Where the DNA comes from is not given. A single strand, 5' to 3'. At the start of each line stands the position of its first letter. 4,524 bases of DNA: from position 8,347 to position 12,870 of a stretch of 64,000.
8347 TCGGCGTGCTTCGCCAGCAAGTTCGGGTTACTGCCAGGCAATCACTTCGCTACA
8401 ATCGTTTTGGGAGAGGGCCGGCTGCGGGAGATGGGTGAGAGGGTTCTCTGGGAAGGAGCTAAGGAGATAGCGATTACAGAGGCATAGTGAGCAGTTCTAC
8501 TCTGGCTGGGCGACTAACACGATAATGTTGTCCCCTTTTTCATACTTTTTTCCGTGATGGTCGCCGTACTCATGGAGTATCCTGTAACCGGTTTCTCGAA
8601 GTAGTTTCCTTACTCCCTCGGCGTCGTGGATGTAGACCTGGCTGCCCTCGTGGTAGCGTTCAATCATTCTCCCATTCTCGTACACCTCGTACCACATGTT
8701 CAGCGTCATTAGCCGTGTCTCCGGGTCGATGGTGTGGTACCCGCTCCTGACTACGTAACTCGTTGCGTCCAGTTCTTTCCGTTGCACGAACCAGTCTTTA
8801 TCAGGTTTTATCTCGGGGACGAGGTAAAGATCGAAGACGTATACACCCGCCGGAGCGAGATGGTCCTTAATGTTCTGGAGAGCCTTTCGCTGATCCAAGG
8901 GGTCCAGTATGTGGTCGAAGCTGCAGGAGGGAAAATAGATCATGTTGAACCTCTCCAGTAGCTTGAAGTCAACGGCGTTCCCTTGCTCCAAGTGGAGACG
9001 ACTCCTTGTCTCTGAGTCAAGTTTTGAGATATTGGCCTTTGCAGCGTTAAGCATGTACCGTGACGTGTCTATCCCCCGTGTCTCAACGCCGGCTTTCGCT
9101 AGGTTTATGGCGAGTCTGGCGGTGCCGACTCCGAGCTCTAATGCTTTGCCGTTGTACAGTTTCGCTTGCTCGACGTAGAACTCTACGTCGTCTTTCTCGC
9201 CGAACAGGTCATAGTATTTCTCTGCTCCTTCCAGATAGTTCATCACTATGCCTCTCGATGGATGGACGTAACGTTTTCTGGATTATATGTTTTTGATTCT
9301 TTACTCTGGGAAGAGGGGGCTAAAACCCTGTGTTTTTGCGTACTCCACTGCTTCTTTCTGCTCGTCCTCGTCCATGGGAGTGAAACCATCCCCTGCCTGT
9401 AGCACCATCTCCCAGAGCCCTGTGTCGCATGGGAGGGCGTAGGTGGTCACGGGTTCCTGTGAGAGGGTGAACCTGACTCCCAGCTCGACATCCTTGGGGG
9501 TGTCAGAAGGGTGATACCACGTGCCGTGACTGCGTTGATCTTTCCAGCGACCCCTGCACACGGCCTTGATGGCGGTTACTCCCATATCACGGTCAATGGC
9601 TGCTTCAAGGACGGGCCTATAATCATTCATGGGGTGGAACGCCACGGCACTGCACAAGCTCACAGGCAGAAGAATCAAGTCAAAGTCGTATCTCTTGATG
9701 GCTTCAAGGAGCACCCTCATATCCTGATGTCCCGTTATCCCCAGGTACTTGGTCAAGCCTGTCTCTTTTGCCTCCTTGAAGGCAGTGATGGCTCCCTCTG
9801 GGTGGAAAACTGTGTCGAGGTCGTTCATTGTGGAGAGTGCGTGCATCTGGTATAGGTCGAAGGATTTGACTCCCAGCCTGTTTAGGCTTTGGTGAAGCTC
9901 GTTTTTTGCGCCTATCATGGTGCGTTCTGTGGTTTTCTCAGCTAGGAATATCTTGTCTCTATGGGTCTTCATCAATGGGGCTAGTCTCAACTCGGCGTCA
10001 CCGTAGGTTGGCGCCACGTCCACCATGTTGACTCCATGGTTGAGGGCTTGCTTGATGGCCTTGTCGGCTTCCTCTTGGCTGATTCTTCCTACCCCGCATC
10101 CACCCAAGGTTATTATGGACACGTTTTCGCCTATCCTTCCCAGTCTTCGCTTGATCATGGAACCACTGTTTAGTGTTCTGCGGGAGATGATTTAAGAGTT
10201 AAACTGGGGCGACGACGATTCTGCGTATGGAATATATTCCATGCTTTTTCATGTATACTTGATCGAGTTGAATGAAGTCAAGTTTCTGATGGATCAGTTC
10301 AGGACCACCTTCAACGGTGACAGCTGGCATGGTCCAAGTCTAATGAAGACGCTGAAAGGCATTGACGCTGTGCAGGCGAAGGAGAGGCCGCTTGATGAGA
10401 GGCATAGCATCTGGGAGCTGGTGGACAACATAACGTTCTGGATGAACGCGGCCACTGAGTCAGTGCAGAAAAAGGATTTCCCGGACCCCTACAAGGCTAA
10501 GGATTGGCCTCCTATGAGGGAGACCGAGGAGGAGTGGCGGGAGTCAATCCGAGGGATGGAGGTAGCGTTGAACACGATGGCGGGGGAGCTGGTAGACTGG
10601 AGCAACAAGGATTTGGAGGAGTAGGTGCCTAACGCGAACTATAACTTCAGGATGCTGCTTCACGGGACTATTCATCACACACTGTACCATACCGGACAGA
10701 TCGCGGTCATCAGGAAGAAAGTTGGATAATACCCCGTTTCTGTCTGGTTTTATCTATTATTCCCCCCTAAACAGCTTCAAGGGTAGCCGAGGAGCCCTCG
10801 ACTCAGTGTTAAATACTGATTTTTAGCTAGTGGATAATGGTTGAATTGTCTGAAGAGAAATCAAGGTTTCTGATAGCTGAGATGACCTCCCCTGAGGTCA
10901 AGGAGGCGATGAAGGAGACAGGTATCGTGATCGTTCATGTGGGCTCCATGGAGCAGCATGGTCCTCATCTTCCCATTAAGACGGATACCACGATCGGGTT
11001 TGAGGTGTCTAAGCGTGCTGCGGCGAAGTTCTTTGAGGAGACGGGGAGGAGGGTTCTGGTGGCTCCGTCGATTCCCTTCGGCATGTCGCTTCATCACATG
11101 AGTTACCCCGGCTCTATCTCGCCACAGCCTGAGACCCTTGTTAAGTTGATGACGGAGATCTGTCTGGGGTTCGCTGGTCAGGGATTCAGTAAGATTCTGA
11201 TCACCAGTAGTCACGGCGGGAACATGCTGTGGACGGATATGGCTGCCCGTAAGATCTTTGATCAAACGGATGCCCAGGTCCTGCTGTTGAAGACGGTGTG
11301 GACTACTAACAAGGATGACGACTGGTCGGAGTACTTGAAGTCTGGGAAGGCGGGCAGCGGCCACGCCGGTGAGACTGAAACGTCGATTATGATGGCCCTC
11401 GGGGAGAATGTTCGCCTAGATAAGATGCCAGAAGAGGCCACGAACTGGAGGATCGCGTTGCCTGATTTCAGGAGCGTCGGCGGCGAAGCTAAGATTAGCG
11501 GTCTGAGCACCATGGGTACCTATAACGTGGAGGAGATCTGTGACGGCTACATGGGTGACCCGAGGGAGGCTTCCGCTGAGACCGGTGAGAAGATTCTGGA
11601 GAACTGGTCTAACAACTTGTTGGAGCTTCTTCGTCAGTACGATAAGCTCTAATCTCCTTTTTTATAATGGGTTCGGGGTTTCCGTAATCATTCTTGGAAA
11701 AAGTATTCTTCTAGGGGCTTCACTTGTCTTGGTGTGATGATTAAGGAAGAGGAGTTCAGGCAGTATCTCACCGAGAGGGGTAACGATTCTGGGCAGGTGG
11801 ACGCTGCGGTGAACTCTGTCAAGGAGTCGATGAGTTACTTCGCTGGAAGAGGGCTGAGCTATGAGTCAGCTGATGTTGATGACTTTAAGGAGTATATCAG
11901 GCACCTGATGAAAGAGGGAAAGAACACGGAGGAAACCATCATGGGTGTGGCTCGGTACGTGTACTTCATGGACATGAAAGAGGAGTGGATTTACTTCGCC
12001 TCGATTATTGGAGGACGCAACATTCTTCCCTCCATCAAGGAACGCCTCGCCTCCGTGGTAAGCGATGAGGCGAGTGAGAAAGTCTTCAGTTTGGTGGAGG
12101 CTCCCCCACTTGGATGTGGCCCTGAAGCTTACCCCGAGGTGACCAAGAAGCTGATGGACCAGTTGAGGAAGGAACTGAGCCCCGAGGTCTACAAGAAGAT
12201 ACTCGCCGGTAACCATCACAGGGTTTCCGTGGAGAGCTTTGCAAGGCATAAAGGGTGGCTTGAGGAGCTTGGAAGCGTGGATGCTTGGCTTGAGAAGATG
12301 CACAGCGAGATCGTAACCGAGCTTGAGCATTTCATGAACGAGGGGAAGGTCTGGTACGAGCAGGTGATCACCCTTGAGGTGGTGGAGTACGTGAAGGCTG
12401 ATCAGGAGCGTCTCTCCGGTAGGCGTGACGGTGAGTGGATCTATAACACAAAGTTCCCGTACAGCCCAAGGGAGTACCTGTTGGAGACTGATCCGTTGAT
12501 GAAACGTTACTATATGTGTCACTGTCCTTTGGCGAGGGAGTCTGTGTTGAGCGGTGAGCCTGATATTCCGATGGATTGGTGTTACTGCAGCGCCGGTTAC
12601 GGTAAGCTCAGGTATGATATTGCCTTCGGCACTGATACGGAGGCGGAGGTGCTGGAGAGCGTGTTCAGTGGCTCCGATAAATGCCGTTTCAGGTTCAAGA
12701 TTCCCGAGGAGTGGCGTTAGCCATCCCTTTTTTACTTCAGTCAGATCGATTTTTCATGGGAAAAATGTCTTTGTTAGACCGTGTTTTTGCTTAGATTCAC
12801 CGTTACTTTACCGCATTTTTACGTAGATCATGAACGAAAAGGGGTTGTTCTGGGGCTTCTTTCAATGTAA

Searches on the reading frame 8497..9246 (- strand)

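Call 27: search_protein_families(library=pfam, max_evalue=0.001, proteins=[window:8497-9246:-])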
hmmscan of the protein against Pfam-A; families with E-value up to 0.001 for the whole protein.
window:8497-9246:- (249 aa): 5 families
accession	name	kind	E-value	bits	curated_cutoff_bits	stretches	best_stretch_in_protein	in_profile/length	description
PF13649.12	Methyltransf_25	-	3.4e-12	47.3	27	1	36-134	2-97/97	Methyltransferase domain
PF08242.18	Methyltransf_12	-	1.9e-10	41.8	30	1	36-135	1-97/98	Methyltransferase domain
PF13489.12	Methyltransf_23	-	2.7e-08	34.1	27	1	29-225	20-163/164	Methyltransferase domain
PF13847.12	Methyltransf_31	-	4e-08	33.5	27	1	33-139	5-110/145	Methyltransferase domain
PF08241.18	Methyltransf_11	-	8.7e-08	33.1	21.2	1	36-138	1-95/95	Methyltransferase domain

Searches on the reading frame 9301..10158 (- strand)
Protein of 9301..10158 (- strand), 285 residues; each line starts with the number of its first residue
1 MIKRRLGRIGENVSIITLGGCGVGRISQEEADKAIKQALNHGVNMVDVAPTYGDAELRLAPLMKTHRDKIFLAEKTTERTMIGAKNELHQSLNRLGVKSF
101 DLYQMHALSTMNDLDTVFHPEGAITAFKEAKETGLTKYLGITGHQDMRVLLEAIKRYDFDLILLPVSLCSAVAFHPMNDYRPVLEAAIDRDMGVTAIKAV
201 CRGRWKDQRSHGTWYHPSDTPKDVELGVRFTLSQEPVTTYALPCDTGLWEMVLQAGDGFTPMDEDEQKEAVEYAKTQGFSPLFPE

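Call 27: search_protein_families(library=pfam, max_evalue=0.001, proteins=[window:9301-10158:-])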
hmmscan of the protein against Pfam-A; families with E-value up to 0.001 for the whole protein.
window:9301-10158:- (285 aa): 1 family
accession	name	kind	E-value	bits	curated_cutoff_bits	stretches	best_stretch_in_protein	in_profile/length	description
PF00248.27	Aldo_ket_red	-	3e-21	76.2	24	1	16-279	2-238/291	Aldo/keto reductase family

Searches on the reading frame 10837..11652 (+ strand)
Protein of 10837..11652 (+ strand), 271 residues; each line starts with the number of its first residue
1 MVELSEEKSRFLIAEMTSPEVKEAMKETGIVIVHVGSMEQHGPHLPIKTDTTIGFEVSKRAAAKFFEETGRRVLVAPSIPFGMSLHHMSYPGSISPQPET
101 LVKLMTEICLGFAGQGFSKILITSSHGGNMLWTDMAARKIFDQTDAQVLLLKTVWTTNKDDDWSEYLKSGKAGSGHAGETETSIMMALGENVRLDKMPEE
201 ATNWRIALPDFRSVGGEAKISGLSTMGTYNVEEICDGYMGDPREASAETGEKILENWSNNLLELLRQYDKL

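Call 27: search_protein_families(library=pfam, max_evalue=0.001, proteins=[window:10837-11652:+])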
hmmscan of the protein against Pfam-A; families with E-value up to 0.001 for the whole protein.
window:10837-11652:+ (271 aa): 1 family
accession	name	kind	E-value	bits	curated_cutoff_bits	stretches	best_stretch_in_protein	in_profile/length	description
PF02633.19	Creatininase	-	1.2e-58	198.8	31.3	1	14-265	1-238/238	Creatinine amidohydrolase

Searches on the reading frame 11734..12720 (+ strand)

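Call 27: search_protein_families(library=pfam, max_evalue=0.001, proteins=[window:11734-12720:+])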
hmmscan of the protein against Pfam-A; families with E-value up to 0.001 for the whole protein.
window:11734-12720:+ (328 aa): 1 family
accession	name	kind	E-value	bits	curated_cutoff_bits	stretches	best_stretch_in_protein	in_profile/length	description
PF19641.4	DUF6144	-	1e-06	29.3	28.8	1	255-324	112-176/181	Family of unknown function (DUF6144)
